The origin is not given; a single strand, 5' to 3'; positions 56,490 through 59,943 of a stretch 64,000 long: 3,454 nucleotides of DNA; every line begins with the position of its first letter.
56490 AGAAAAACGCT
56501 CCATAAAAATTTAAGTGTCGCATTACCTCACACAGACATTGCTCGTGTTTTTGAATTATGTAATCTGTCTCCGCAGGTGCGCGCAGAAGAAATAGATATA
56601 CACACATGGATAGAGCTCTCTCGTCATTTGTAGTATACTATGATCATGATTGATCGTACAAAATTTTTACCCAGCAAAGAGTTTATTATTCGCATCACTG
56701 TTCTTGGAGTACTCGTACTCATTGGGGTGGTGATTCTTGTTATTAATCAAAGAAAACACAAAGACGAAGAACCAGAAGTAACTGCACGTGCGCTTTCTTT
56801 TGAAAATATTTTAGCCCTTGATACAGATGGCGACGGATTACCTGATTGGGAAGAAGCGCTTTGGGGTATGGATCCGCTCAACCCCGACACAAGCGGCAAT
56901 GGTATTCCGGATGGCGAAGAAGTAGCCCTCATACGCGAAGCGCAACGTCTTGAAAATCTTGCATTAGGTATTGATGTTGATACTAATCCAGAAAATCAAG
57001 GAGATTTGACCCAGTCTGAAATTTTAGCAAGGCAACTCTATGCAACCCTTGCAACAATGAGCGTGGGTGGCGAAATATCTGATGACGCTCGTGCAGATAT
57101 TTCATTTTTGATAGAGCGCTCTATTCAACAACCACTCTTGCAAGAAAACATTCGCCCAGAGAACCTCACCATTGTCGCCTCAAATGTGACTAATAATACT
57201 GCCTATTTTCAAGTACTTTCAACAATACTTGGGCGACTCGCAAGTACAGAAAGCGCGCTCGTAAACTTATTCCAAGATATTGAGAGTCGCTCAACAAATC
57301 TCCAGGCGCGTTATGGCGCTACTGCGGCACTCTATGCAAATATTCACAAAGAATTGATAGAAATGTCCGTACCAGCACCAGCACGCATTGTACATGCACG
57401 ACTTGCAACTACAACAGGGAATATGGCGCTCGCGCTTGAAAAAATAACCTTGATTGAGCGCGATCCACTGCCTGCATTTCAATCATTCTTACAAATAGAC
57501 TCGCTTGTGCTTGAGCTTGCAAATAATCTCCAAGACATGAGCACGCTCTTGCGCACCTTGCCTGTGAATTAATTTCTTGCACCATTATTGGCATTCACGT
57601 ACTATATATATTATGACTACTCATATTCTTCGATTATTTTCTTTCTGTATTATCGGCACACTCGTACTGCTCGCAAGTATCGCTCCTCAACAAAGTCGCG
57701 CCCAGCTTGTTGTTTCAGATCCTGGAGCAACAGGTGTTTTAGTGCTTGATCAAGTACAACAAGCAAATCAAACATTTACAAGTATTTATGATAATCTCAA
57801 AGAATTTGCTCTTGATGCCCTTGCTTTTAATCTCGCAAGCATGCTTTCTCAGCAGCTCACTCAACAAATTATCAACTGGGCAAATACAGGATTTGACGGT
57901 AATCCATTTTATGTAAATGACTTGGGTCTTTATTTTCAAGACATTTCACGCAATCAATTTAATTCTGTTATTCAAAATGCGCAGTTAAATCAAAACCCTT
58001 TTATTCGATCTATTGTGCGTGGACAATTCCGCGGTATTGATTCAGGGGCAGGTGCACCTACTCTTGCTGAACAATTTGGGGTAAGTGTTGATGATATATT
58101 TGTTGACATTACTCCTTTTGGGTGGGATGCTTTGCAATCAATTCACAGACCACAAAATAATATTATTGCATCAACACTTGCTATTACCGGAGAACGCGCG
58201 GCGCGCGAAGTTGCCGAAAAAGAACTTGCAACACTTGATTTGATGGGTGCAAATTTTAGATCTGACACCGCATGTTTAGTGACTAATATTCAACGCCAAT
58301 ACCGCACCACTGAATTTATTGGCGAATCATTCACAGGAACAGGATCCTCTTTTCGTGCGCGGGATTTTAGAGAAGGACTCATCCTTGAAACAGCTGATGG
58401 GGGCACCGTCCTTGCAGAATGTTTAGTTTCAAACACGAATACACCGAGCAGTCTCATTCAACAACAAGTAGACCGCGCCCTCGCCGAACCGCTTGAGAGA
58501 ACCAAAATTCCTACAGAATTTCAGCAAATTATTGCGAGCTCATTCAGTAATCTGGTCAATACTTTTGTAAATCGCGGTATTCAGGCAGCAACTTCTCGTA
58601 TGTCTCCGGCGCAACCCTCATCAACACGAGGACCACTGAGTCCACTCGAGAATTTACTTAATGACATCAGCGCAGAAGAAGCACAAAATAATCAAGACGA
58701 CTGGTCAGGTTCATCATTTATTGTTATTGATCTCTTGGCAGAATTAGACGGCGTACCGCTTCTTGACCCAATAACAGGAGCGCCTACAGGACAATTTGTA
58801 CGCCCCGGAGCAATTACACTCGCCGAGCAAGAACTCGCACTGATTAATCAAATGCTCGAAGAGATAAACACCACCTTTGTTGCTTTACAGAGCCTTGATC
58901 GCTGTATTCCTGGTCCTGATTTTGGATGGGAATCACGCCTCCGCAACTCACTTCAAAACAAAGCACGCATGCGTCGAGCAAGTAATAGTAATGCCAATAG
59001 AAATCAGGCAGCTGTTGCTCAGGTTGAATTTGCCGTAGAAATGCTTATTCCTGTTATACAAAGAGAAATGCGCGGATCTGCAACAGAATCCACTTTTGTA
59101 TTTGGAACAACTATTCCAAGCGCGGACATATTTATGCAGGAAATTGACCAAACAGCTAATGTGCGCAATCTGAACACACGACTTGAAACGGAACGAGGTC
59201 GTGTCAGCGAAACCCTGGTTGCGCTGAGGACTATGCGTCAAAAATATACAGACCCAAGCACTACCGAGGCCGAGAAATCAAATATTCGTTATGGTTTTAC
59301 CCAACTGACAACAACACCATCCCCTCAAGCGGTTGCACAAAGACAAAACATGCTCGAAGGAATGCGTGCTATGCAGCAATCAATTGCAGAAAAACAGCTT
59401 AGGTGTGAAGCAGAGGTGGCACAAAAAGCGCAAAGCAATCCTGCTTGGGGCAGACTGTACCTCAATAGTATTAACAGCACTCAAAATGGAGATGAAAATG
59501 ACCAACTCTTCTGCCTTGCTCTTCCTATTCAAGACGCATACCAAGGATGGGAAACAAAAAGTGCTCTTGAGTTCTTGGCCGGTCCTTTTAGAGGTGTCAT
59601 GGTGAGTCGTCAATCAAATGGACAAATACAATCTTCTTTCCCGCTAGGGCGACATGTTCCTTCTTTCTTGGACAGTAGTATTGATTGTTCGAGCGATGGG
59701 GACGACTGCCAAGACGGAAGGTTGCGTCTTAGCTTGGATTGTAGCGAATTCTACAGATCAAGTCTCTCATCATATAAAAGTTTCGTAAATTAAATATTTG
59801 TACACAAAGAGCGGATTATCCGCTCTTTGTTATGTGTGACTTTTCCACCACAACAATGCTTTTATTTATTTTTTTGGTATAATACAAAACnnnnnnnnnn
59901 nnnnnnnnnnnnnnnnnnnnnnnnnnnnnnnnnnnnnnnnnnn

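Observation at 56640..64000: T4SS-like cluster (PrgH/VirB6-like, PrgI-like and VirB4-like) with accessory secreted and Ca-binding-repeat proteins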

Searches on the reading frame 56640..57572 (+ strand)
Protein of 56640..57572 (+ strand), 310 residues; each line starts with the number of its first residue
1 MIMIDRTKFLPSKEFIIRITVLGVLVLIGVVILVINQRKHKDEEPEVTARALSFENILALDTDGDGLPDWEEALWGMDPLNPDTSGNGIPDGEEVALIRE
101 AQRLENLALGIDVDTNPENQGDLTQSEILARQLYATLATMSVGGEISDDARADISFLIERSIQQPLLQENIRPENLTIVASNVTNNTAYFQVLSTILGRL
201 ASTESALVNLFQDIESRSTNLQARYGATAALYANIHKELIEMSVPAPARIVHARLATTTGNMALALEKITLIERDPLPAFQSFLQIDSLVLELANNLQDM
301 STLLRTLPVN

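Call 6: search_protein_families(library=pfam, proteins=[window:56640-57572:+], max_evalue=1)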
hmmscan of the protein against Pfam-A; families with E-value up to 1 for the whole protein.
window:56640-57572:+ (310 aa): 2 families
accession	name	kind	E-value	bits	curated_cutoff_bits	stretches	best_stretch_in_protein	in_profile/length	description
PF18884.5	TSP3_bac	-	4.1e-06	27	25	1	61-82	1-22/22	Bacterial TSP3 repeat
PF23653.1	DUF7149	-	0.14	12.1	27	1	167-242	119-190/239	Domain of unknown function (DUF7149)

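Call 7: search_protein_families(library=ncbifam, proteins=[window:56640-57572:+], max_evalue=1)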
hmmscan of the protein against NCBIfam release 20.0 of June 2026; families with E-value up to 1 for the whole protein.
window:56640-57572:+ (310 aa): 2 families
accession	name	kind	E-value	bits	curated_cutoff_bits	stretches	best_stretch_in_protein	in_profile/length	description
NF047639.1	throspo3_MtsD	equivalog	4e-05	22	800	1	60-95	481-521/651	cell-cell cohesion protein MtsD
NF033765.2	gliding_CglD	equivalog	0.00015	19.6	400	1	61-94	207-240/1124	adventurous gliding motility lipoprotein CglD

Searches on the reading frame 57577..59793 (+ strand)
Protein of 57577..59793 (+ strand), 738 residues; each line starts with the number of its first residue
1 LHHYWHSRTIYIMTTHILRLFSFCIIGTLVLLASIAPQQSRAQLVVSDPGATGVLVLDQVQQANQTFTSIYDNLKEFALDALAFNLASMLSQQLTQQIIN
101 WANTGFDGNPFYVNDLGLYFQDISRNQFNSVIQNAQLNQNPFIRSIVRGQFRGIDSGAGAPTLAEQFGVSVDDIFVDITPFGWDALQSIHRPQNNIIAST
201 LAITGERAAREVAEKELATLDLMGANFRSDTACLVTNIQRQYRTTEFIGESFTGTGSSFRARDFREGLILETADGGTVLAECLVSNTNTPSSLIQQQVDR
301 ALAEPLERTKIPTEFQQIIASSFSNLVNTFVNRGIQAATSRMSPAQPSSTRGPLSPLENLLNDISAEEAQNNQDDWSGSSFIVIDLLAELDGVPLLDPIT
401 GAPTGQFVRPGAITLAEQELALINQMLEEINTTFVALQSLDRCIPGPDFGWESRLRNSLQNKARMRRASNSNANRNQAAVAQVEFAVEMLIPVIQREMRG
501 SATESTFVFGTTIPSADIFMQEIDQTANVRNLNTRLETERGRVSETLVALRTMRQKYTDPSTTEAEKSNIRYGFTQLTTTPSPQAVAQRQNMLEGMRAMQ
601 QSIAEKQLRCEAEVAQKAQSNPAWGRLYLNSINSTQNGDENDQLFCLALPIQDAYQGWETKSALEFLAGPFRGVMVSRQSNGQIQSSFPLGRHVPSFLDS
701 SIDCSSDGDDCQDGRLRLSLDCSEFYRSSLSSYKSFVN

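Call 6: search_protein_families(library=pfam, proteins=[window:57577-59793:+], max_evalue=1)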
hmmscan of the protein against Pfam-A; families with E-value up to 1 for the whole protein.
window:57577-59793:+ (738 aa): 0 families

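Call 7: search_protein_families(library=ncbifam, proteins=[window:57577-59793:+], max_evalue=1)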
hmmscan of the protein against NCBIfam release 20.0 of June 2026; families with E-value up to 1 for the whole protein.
window:57577-59793:+ (738 aa): 0 families

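Call 50: find_homologous_proteins(query=window:57613-59793:+, max_evalue=0.001)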
Query window:57613-59793:+ (726 aa): 5 proteins with E <= 0.001 among 8000 candidates.
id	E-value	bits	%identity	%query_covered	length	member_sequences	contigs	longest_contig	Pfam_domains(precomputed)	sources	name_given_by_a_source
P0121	0.0e+0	1019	99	65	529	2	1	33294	-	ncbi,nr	ncbi:MAG: hypothetical protein LRY42_00140 [Candidatus Pacebacteria bacterium]|nr:hypothetical prote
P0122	1.4e-11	62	26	53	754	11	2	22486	-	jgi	jgi:hypothetical protein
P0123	2.4e-10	58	22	53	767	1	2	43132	-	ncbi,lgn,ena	ncbi:MAG: hypothetical protein AAB681_01555 [Patescibacteria group bacterium]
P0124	6.9e-10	56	24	37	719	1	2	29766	-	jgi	jgi:hypothetical protein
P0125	3.0e-8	51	22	59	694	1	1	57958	-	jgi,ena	-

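Call 53: find_homologous_proteins(query=A2, max_evalue=0.001)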
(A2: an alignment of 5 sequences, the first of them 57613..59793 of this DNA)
Query A2 (5 sequences) (726 aa, profile of the alignment): 5 proteins with E <= 0.001 among 8000 candidates.
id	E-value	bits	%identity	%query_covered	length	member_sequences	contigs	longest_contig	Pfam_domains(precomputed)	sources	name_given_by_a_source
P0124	0.0e+0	1033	24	37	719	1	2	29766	-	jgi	jgi:hypothetical protein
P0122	0.0e+0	1032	26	53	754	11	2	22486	-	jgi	jgi:hypothetical protein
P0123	0.0e+0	1020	22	53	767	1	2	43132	-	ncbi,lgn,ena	ncbi:MAG: hypothetical protein AAB681_01555 [Patescibacteria group bacterium]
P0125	1.5e-287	974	22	59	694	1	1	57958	-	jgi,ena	-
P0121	1.2e-126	442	99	65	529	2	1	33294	-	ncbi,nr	ncbi:MAG: hypothetical protein LRY42_00140 [Candidatus Pacebacteria bacterium]|nr:hypothetical prote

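Call 79: predict_structure(alignment_id=A2)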
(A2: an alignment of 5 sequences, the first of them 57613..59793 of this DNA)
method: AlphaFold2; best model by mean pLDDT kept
length: 726 residues; sequences in the alignment: 5
mean_pLDDT: 32.6   pTM: 0.20
mean pLDDT of the five models: 32.6, 30.3, 29.1, 28.5, 27.5
residues with pLDDT >= 90: 0; 70-90: 0; 50-70: 0; < 50: 726
segments of 3 or more residues with pLDDT < 50: 1-726
pLDDT, mean of each block of 10 residues (from residue 1): 28 30 30 34 38 37 36 36 38 36 31 32 35 29 29 32 32 32 33 32 32 29 30 30 33 33 33 30 32 30 33 35 34 37 32 40 40 33 35 32 33 33 29 28 32 34 31 28 28 26 31 32 33 32 29 28 28 34 37 40 39 34 32 28 31 31 29 31 32 39 38 37 33
secondary structure, 60 per line:
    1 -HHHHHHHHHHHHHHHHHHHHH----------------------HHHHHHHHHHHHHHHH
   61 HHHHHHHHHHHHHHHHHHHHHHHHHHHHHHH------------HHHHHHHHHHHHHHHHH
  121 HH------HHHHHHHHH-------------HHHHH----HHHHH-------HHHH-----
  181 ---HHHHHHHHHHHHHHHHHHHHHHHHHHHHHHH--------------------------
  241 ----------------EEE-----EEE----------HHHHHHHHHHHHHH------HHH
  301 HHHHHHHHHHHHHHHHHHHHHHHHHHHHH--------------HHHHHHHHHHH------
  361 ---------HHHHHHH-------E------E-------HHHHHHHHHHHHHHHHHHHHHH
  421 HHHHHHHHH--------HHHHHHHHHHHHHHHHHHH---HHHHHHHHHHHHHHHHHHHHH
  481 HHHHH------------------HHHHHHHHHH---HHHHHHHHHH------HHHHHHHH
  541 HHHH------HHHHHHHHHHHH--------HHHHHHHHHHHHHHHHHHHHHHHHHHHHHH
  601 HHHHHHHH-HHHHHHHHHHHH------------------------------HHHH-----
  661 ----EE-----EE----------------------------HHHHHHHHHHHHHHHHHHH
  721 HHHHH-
elements in order (helices of 4 or more, strands of 3 or more residues): H2-22 H45-91 H104-122 H129-137 H151-155 H160-164 H172-175 H184-214 E257-259 E265-267 H278-291 H298-329 H344-354 H370-376 H399-429 H438-456 H460-485 H504-513 H517-526 H533-544 H551-562 H571-608 H610-621 H652-655 H702-725

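Call 98: search_protein_representatives(alignment_id=A2)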
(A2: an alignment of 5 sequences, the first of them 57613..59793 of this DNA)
Query: 5 sequences, 708 profile positions. Proteins with E-value up to 0.001 (for the whole library): 4888; up to 1e-10: 3703; up to 1e-30: 907. The best 150 are listed.
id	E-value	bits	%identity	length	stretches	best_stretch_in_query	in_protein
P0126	4.3e-230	782.7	-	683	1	1-708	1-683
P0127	2.2e-221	753.9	-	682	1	4-708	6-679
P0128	4.6e-221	752.9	-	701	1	1-708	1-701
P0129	5.4e-219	746.0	-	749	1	6-708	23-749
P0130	1.6e-217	741.1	-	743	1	1-708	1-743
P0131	1.9e-217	740.9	-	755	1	5-708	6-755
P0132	2.2e-213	727.5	-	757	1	2-708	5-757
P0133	6.0e-213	726.0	-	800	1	6-708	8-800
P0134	3.3e-207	707.1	-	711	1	1-708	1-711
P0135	3.8e-199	680.4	-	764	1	1-707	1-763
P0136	6.0e-199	679.8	-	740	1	3-708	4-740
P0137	4.6e-194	663.6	-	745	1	4-708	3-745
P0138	4.9e-192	656.9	-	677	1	1-708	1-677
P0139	1.5e-187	642.1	-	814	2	2-584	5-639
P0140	1.1e-185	635.9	-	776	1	18-708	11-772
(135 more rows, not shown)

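Call 100: search_protein_families(library=pfam, alignment_id=A3, max_evalue=0.01)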
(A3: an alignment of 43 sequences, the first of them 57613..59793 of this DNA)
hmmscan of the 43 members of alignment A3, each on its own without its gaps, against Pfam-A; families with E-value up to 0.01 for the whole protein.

A. member 1, window:57613-59793:+ (726 aa): 0 families

B. families by the number of members that match (of 43 scanned): 10 families
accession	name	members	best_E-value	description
PF00041.27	fn3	3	4.4e-15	Fibronectin type III domain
PF25059.1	FN3_DSCAM-DSCAML_C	2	2.3e-07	DSCAM/DSCAML C-terminal Fn3-like domain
PF18998.6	Flg_new_2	1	4.2e-06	Divergent InlB B-repeat domain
PF16656.11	Pur_ac_phosph_N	1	0.0002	Purple acid Phosphatase, N-terminal domain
PF02382.20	RTX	1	0.00021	N-terminal domain in RTX protein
PF01108.23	Tissue_fac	1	0.00076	Tissue factor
PF11981.13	DUF3482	1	0.0017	Domain of unknown function (DUF3482)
PF00404.24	Dockerin_1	1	0.0045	Dockerin type I domain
PF11617.13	Cu-binding_MopE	1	0.0061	Putative metal-binding motif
PF20439.3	SpoIVA_C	1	0.0084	Sporulation stage IV protein A, C-terminal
